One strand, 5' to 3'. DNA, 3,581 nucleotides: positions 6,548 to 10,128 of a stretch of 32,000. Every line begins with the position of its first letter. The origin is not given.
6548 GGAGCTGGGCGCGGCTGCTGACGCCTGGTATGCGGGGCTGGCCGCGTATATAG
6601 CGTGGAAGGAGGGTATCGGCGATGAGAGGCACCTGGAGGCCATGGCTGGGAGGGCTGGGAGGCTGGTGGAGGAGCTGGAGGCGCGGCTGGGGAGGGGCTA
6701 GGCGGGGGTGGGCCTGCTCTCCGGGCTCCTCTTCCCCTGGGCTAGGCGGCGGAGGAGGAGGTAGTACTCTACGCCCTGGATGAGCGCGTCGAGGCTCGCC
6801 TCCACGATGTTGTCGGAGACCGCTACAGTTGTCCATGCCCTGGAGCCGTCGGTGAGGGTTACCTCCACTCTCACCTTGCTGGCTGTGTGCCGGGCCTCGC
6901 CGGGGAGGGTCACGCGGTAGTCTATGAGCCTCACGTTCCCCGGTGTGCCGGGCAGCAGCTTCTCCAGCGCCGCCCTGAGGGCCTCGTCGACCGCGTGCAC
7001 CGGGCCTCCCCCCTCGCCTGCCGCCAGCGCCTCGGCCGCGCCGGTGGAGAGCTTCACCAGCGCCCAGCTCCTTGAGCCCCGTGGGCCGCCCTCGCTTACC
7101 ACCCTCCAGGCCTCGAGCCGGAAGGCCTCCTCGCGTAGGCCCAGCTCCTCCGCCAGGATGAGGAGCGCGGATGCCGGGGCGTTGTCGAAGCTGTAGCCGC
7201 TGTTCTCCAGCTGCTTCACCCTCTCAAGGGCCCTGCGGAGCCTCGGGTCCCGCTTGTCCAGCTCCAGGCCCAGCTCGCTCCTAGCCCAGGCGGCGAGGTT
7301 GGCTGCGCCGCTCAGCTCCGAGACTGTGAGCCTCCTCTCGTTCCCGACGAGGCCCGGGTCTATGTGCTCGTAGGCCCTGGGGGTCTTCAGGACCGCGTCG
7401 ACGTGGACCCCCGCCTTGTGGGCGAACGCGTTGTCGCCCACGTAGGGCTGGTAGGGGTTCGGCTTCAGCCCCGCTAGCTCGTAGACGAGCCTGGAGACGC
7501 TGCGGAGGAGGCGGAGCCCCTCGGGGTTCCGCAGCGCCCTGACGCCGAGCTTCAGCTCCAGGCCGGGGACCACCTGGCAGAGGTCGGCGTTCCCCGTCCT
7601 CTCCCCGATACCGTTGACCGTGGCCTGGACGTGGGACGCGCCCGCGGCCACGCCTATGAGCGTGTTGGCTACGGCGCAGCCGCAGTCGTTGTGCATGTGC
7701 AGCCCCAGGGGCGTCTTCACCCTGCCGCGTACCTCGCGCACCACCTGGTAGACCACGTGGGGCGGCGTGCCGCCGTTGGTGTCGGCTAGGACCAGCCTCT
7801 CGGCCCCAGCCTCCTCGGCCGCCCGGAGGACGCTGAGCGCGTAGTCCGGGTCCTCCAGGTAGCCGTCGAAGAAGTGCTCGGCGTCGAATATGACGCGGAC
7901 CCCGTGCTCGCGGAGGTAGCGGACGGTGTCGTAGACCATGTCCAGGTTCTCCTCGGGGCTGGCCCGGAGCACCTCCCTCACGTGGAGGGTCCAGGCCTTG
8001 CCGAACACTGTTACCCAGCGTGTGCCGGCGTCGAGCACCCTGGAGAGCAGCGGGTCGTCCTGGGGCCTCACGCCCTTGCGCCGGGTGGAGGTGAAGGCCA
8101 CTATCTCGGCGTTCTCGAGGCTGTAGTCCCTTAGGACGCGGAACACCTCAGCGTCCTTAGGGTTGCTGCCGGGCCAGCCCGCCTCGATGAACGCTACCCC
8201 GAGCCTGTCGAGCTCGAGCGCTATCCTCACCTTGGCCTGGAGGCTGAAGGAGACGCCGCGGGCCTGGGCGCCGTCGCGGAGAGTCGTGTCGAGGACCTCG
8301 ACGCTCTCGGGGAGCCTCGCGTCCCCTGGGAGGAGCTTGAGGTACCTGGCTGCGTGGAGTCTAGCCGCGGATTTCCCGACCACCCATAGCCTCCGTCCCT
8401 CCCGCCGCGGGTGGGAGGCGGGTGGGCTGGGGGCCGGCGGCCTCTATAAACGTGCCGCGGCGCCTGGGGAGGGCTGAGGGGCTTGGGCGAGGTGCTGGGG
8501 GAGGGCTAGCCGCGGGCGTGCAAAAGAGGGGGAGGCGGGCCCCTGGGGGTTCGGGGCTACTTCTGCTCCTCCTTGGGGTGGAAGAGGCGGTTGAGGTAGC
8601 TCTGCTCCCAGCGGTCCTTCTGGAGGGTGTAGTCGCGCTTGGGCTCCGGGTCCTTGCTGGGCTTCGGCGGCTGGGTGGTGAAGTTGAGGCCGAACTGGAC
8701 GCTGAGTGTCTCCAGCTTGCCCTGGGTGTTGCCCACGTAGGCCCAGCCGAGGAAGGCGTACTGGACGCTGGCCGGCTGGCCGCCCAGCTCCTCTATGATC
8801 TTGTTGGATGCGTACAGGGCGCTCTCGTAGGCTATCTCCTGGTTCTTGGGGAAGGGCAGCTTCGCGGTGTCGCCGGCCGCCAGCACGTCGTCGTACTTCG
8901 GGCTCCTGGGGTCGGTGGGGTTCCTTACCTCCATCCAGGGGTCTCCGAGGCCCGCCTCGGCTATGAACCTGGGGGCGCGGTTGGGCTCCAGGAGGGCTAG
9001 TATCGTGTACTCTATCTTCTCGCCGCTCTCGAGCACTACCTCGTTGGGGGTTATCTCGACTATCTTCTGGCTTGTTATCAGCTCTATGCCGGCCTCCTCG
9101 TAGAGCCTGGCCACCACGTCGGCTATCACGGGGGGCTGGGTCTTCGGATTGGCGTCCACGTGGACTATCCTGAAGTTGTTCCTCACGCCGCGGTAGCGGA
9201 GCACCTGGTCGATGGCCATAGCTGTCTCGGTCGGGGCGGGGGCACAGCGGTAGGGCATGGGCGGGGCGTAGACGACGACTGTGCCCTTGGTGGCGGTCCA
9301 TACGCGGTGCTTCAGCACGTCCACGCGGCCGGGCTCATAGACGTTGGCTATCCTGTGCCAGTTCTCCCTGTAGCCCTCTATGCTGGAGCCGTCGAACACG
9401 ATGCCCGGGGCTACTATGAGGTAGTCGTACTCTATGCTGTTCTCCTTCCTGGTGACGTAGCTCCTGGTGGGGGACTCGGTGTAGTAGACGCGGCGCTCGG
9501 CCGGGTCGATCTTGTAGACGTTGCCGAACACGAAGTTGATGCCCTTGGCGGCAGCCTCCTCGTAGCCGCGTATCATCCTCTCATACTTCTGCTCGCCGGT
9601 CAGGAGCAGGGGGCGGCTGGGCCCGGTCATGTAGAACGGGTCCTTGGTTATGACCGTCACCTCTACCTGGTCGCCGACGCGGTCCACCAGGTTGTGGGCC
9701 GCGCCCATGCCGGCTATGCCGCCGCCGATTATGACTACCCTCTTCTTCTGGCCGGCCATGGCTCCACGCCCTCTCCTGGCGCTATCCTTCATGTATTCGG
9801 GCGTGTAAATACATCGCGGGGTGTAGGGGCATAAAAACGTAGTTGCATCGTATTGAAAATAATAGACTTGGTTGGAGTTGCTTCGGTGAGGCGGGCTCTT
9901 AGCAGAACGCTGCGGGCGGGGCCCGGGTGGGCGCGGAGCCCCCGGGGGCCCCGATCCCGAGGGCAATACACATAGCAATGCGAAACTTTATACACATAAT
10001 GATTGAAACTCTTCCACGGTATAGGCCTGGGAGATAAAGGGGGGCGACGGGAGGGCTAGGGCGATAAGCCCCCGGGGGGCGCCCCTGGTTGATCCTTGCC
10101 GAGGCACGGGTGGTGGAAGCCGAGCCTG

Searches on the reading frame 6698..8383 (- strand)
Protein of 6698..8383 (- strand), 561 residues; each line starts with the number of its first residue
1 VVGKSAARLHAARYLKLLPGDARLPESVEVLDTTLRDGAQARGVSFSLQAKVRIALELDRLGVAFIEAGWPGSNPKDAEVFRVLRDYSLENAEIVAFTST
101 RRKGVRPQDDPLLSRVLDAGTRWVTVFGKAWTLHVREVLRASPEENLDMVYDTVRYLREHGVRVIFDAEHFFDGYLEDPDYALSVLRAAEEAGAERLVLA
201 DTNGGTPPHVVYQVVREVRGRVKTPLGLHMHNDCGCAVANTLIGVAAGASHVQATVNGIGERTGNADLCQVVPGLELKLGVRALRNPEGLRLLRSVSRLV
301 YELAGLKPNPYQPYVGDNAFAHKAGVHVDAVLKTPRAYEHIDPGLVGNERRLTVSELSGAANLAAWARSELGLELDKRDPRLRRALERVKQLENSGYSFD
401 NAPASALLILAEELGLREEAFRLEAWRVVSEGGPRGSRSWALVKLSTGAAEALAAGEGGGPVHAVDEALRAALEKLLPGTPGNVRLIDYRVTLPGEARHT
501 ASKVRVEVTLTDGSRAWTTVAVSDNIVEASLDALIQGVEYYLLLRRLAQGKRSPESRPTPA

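Call 59: search_protein_families(library=pfam, proteins=[window:6698-8383:-], max_evalue=0.001)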
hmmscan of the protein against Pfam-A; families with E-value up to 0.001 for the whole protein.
window:6698-8383:- (561 aa): 3 families
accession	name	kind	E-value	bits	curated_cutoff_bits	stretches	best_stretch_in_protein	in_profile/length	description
PF00682.25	HMGL-like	-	1.1e-53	182.7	29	1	28-278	2-242/260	HMGL-like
PF08502.15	LeuA_dimer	-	9.3e-24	84.2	24.9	1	405-542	6-131/131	LeuA allosteric (dimerisation) domain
PF22617.1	HCS_D2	-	2.5e-16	60.3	27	1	315-394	2-79/82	Homocitrate synthase post-HMGL domain-like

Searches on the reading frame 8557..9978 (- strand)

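Call 59: search_protein_families(library=pfam, proteins=[window:8557-9978:-], max_evalue=0.001)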
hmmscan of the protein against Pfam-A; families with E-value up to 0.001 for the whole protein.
window:8557-9978:- (473 aa): 4 families
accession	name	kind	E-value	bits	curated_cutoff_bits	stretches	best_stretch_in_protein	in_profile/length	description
PF07992.20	Pyr_redox_2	-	1.4e-17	64.5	26.1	1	80-372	2-277/291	Pyridine nucleotide-disulphide oxidoreductase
PF21706.3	FCSD_central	-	9.5e-08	32.6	27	1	231-321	14-106/116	Sulfide dehydrogenase [flavocytochrome c] flavoprotein chain, central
PF01266.30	DAO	-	7.5e-07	29.4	27.9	1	80-115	1-33/353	FAD dependent oxidoreductase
PF00070.33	Pyr_redox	-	8.5e-06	26.6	22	0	267-313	23-70/82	Pyridine nucleotide-disulphide oxidoreductase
